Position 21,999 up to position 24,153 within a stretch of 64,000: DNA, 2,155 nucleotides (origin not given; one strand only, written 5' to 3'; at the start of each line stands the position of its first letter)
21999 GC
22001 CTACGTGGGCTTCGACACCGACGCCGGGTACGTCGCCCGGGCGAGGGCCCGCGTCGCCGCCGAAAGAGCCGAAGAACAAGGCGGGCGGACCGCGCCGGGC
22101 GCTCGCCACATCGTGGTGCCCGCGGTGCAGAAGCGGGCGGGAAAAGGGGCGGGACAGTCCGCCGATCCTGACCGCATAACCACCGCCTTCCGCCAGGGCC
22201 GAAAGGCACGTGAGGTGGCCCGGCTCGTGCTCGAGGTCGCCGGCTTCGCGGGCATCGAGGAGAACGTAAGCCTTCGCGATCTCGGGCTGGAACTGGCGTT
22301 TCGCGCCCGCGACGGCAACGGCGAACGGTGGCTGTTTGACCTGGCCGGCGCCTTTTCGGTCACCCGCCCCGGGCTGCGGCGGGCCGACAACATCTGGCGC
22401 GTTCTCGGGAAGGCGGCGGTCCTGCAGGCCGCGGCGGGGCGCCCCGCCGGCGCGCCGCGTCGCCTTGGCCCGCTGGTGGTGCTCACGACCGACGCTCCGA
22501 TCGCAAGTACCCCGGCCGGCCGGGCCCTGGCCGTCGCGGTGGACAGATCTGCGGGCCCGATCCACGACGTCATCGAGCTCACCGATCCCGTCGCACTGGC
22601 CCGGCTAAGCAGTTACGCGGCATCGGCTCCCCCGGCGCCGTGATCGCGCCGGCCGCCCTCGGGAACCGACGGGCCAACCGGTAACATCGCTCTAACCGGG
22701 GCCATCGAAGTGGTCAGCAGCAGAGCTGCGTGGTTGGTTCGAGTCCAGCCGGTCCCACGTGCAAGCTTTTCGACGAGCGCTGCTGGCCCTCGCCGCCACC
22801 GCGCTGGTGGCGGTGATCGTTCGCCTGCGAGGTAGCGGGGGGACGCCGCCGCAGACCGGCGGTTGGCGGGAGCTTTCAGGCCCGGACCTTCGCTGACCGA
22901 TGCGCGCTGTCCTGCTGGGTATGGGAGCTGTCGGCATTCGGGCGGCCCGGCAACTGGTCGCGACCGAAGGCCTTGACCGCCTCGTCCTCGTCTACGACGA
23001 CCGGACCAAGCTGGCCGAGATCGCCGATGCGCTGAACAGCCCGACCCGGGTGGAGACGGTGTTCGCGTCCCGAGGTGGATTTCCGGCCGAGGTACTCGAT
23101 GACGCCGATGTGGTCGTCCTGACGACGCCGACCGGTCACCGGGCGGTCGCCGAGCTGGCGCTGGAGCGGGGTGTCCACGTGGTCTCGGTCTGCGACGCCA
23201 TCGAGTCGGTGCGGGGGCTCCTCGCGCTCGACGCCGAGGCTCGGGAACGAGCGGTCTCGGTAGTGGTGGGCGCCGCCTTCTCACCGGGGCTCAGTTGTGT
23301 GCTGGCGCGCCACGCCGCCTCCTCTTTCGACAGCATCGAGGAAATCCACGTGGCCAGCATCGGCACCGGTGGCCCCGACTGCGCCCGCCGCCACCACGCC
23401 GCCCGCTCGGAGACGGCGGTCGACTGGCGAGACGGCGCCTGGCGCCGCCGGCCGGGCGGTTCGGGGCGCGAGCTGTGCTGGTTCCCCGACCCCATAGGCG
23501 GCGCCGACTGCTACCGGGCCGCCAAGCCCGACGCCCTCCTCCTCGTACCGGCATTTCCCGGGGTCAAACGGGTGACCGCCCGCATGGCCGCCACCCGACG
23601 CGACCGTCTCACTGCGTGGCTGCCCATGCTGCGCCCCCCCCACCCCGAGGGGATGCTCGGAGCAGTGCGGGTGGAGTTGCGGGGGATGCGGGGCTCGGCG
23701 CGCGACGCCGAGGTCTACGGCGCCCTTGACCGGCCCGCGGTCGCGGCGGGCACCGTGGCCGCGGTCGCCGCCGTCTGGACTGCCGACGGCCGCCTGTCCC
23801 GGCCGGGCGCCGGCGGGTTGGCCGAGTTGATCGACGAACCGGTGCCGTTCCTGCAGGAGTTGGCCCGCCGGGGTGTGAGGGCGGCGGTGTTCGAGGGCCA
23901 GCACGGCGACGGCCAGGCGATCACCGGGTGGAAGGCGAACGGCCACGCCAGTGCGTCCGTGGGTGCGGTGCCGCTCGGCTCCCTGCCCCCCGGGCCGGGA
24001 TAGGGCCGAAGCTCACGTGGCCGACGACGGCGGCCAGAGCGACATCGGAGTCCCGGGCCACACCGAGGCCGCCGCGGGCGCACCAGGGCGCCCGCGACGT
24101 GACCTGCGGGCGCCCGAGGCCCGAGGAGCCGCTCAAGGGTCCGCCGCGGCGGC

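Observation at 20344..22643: Truncated tyrosine recombinase translationally fused (ATGA) to an orphan beta-class DNA methyltransferase with an unexplained ~200-aa C-terminal domain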

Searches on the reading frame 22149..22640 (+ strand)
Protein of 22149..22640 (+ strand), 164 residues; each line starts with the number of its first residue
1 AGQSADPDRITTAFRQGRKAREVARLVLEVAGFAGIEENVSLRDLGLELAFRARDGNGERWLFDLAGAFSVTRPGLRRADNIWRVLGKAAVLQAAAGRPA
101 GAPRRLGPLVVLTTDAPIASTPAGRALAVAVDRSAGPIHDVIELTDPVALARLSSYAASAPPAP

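Call 35: find_related_loci(query=A2, collection=genome_contigs, flank=6000)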
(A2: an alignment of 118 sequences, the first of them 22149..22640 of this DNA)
Query A2 (164 aa) in genome_contigs; peptide patterns used: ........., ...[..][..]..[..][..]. (x = any residue, [..] = any of these).
600 stretches matched a pattern (row limit reached: there are more); 430 encode a relative of the query (tblastn E <= 1e-3); the best 80 are kept; 80 distinct loci.
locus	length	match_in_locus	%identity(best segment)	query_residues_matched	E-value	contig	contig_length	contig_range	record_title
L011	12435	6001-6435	54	13-157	5e-40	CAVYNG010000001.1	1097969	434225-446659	MAG: uncultured Acidimicrobiaceae bacterium isolate MFD05705.bin.1.158 genome assembly, contig: contig_23131, whole geno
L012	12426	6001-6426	52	16-162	2e-40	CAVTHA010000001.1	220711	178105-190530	MAG: uncultured Acidimicrobiales bacterium isolate MFD06092.bin.2.54 genome assembly, contig: contig_15463, whole genome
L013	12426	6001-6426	52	17-158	9e-40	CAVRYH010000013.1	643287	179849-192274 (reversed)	MAG: uncultured Acidimicrobiales bacterium isolate MFD04752.bin.1.29 genome assembly, contig: contig_8282, whole genome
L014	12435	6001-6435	52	13-157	1e-39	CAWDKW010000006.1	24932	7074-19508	MAG: uncultured Acidimicrobiaceae bacterium isolate MFD09286.bin.1.150 genome assembly, contig: contig_34846, whole geno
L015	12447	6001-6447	54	9-157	2e-39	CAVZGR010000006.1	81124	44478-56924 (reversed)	MAG: uncultured Acidimicrobiaceae bacterium isolate MFD04463.bin.2.18 genome assembly, contig: contig_79257, whole genom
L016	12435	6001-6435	52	13-157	2e-39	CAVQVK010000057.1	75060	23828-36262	MAG: uncultured Acidimicrobiaceae bacterium isolate MFD10064.bin.2.119 genome assembly, contig: contig_47528, whole geno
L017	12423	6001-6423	53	17-157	1e-39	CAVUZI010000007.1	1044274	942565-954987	MAG: uncultured Acidimicrobiaceae bacterium isolate MFD05512.bin.2.105 genome assembly, contig: contig_12272, whole geno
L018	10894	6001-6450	52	17-163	3e-39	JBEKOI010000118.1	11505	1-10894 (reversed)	MAG: Acidimicrobiales bacterium isolate SPRUCE 437 SPRUCE_437_118, whole genome shotgun sequence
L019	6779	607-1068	49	1-157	2e-38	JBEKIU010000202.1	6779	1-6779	MAG: Acidimicrobiales bacterium isolate SPRUCE 307 SPRUCE_307_202, whole genome shotgun sequence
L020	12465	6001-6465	51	6-158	2e-38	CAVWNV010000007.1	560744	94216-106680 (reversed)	MAG: uncultured Acidimicrobiaceae bacterium isolate MFD09495.bin.1.102 genome assembly, contig: contig_1873, whole genom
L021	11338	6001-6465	49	8-162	2e-38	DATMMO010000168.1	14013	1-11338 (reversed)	MAG TPA_asm: Acidimicrobiales bacterium isolate SMAG_U12825 k141_2310726, whole genome shotgun sequence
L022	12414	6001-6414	51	16-158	4e-38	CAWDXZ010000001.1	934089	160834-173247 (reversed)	MAG: uncultured Acidimicrobiales bacterium isolate MFD05502.bin.1.196 genome assembly, contig: contig_10261, whole genom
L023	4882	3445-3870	54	17-158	4e-38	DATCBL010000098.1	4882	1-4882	MAG TPA_asm: Acidimicrobiales bacterium isolate SMAG_U7671 k141_45614, whole genome shotgun sequence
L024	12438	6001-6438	53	13-158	1e-37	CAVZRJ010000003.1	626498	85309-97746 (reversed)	MAG: uncultured Acidimicrobiaceae bacterium isolate MFD05705.bin.1.211 genome assembly, contig: contig_26010, whole geno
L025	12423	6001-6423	55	17-157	6e-37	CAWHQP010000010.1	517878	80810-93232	MAG: uncultured Acidimicrobiaceae bacterium isolate MFD04540.bin.2.21 genome assembly, contig: contig_7903, whole genome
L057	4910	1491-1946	44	5-163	2e-30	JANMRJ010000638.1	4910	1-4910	MAG: Acidimicrobiales bacterium isolate OTE_51_concoct_281_sub OTE_51_k141_3147839, whole genome shotgun sequence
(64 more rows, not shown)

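Call 38: search_protein_representatives(protein=window:22149-22640:+)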
Query: 164 residues. Proteins with E-value up to 0.001 (for the whole library): 378; up to 1e-10: 190; up to 1e-30: 3. The best 150 are listed.
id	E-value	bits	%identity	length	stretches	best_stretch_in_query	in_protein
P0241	1.1e-42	161.9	61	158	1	23-160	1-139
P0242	2.4e-37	144.5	54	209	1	12-161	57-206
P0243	5.7e-34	133.6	50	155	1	13-157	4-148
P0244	3.6e-30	121.2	48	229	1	7-162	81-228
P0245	1.1e-29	119.7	49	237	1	6-160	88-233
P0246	1.4e-28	116.1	52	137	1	16-156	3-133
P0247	3.1e-26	108.5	45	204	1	5-163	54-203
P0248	1.8e-25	105.9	48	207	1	5-157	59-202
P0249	4.8e-25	104.6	47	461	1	6-164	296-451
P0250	5.7e-25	104.3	46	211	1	13-163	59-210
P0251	7.1e-25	104.0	51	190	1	12-125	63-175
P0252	7.2e-25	104.0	47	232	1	6-158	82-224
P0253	1.3e-24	103.1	48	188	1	5-161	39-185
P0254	1.6e-24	102.9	53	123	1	60-164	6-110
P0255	3.2e-24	101.9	51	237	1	12-158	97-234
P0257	1.4e-23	99.9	45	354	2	4-94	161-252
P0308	2.5e-17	79.5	39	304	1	5-162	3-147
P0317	5.5e-17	78.4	47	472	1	9-128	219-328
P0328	1.3e-15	73.9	40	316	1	13-159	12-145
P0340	8.5e-15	71.3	39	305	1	4-161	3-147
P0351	6.1e-14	68.5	35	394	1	8-158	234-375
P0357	1.0e-13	67.8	42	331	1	23-158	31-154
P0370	3.9e-13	65.9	49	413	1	8-97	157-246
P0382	2.0e-12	63.6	41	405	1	13-123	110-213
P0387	2.9e-12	63.1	42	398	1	16-158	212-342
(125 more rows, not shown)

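Call 39: search_protein_families(library=pfam, proteins=[P0308, P0340, P0328, P0357, P0257, P0317, P0351, P0382, P0370, P0387], max_evalue=0.01)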
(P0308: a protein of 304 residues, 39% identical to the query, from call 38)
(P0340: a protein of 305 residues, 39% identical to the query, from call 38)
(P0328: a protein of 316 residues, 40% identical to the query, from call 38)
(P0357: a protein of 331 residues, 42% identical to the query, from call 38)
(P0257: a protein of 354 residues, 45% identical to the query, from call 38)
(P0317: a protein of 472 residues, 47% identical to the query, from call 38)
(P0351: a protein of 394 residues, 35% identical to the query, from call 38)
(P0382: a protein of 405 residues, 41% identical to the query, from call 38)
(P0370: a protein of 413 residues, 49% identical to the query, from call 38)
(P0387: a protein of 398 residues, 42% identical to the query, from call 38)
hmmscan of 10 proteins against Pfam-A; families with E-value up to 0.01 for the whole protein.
P0308 (304 aa): 0 families

P0340 (305 aa): 0 families

P0328 (316 aa): 0 families

P0357 (331 aa): 0 families

P0257 (354 aa): 2 families
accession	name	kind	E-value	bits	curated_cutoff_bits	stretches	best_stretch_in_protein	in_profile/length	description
PF01555.25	N6_N4_Mtase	-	2.9e-18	67.1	26.7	1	2-52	169-219/221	DNA methylase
PF02086.21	MethyltransfD12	-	0.0015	18.7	22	1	14-68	20-74/253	D12 class N6 adenine-specific DNA methyltransferase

P0317 (472 aa): 0 families

P0351 (394 aa): 3 families
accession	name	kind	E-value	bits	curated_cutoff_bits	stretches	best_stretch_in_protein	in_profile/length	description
PF01555.25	N6_N4_Mtase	-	5.3e-33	115.3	26.7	1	2-203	27-221/221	DNA methylase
PF08241.18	Methyltransf_11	-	0.0001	23.3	21.2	0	2-25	71-94/95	Methyltransferase domain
PF13649.12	Methyltransf_25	-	0.00019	22.5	27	0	167-210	1-46/97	Methyltransferase domain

P0382 (405 aa): 0 families

P0370 (413 aa): 1 family
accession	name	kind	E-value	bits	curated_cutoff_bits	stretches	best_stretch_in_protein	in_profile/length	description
PF01555.25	N6_N4_Mtase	-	8.1e-24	85.2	26.7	1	7-120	99-220/221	DNA methylase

P0387 (398 aa): 4 families
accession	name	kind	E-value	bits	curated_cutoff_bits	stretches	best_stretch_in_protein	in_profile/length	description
PF01555.25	N6_N4_Mtase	-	3.4e-14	53.8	26.7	2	67-125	1-55/221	DNA methylase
PF08241.18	Methyltransf_11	-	2.6e-07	31.6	21.2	0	98-120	72-94/95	Methyltransferase domain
PF13649.12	Methyltransf_25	-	3.5e-06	28.1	27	0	139-178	6-47/97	Methyltransferase domain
PF08242.18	Methyltransf_12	-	0.0005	21.2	30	0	139-184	5-52/98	Methyltransferase domain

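Call 40: predict_structure(alignment_id=A2)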
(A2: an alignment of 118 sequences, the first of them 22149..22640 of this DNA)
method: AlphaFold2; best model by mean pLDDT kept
length: 164 residues; sequences in the alignment: 118
mean_pLDDT: 88.8   pTM: 0.86
mean pLDDT of the five models: 88.8, 88.5, 86.9, 86.4, 85.8
residues with pLDDT >= 90: 115; 70-90: 30; 50-70: 16; < 50: 3
segments of 3 or more residues with pLDDT < 50: none
pLDDT, mean of each block of 10 residues (from residue 1): 70 89 96 97 96 96 87 76 95 88 84 94 94 90 95 89 48
secondary structure, 60 per line:
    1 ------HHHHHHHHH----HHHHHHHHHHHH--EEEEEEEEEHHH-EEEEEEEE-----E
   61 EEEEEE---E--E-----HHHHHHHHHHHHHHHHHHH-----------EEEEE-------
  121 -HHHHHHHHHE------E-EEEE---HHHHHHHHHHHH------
elements in order: H7-15 H20-31 E34-42 E47-54 E60-66 H79-97 E109-113 H122-130 E140-143 H147-158

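Call 57: fold_search(model_id=the predicted structure, library=pdb)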
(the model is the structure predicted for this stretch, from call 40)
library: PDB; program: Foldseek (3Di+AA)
matches with E <= 10: 130; with E <= 0.001: 0
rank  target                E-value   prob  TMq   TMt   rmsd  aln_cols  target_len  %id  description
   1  1dc1_B                1.3e-02  1.00  0.48  0.27   4.7       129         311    8  RESTRICTION ENZYME BSOBI/DNA COMPLEX STRUCTURE: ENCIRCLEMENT OF THE DNA AND HISTIDINE-CATALYZED HYDROLYSIS WITHIN A CA (released 2001-02-21)
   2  2vld_B                2.7e-02  0.98  0.39  0.30   3.8       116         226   14  crystal structure of a repair endonuclease from Pyrococcus abyssi (released 2009-05-19)
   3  2vld_A                2.8e-02  0.97  0.39  0.30   3.9       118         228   13  crystal structure of a repair endonuclease from Pyrococcus abyssi (released 2009-05-19)
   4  5gke_A                4.6e-02  0.89  0.36  0.26   7.6       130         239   14  Structure of EndoMS-dsDNA1 complex (released 2016-11-02)
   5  1dc1_A                4.9e-02  0.98  0.48  0.28   4.7       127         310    9  RESTRICTION ENZYME BSOBI/DNA COMPLEX STRUCTURE: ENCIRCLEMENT OF THE DNA AND HISTIDINE-CATALYZED HYDROLYSIS WITHIN A CA (released 2001-02-21)
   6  8ps5_A                7.6e-02  0.72  0.44  0.21   8.6       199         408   12  Escherichia coli SduA complex bound to DNA (released 2025-01-22)
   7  6xl1_A                8.6e-02  0.89  0.37  0.18   4.6       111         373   15  crystal structure of cA4-activated Card1(D294N) (released 2020-12-30)
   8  3dnx                  1.2e-01  0.87  0.34  0.38   4.2       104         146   19  SPO1766 protein of unknown function from Silicibacter pomeroyi. (released 2008-09-02)
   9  4dap                  1.3e-01  0.84  0.44  0.34   5.6       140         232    9  The structure of Escherichia coli SfsA (released 2013-08-14)
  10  8q3k_E                1.5e-01  0.47  0.36  0.31   7.1       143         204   13  The open state of the ASFV apo-RNA polymerase (released 2024-02-14)
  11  6wxw_A                2.2e-01  0.57  0.32  0.16   4.7        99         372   18  crystal structure of apo Card1 (released 2020-12-30)
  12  1cfr                  2.6e-01  0.54  0.33  0.21   7.2       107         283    9  CRYSTAL STRUCTURE OF CITROBACTER FREUNDII RESTRICTION ENDONUCLEASE CFR10I AT 2.15 ANGSTROMS RESOLUTION. (released 1997-01-27)
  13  5gkj_B                2.6e-01  0.41  0.34  0.26   4.6       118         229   14  Structure of EndoMS in apo form (released 2016-11-02)
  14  1wtd_A                2.8e-01  0.30  0.41  0.28   9.2       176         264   10  Crystal structure of type II restrcition endonuclease, EcoO109I DNA-free form (released 2004-12-14)
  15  1wtd_B                3.1e-01  0.21  0.37  0.25  13.2       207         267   14  Crystal structure of type II restrcition endonuclease, EcoO109I DNA-free form (released 2004-12-14)
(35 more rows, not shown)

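Call 67: search_protein_families(library=padloc, proteins=[L057:1998-3272:+], max_evalue=0.1)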
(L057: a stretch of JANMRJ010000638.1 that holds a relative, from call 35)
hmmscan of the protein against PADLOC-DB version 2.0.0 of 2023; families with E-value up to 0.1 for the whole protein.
L057:1998-3272:+ (424 aa): 1 family
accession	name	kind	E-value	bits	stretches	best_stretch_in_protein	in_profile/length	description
PDLC03456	REase_II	-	0.0069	13.5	1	390-413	347-370/387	Type II restriction enzyme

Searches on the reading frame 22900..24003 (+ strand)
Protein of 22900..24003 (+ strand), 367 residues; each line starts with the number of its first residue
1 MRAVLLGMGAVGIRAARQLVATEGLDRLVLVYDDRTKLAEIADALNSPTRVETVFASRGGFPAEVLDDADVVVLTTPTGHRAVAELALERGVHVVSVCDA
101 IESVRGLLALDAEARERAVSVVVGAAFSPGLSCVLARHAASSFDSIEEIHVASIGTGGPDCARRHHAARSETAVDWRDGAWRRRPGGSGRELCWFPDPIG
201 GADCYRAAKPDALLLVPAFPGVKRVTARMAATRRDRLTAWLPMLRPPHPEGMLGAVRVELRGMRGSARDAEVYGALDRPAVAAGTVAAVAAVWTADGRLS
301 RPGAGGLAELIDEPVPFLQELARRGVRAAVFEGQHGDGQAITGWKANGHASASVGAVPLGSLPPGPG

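Call 5: search_protein_families(library=pfam, proteins=[window:22900-24003:+], max_evalue=0.01)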
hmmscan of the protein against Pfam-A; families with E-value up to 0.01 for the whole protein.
window:22900-24003:+ (367 aa): 2 families
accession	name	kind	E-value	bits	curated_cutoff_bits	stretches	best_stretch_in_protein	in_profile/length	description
PF03435.24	Sacchrp_dh_NADP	-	3.8e-07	30.9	25.1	1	4-113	2-120/129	Saccharopine dehydrogenase NADP binding domain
PF01408.29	GFO_IDH_MocA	-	6e-05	24.2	24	1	2-95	2-90/120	Oxidoreductase family, NAD-binding Rossmann fold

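Call 6: search_protein_families(library=ncbifam, proteins=[window:22900-24003:+], max_evalue=0.01)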
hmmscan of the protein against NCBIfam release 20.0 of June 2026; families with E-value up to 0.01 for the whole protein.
window:22900-24003:+ (367 aa): 4 families
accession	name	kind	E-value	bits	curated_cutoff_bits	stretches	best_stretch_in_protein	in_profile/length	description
NF009201.0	PRK12549.1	subfamily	0.00053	19.2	235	1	2-89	131-215/286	shikimate dehydrogenase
NF040740.1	ornith_Ord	equivalog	0.00068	19.2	400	1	2-133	2-140/335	2,4-diaminopentanoate dehydrogenase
NF006141.0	PRK08291.1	equivalog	0.0063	15.5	408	1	30-98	162-227/330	cyclodeaminase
NF006379.0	PRK08618.1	equivalog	0.0069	15.7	417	1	4-100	131-224/326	ornithine cyclodeaminase family protein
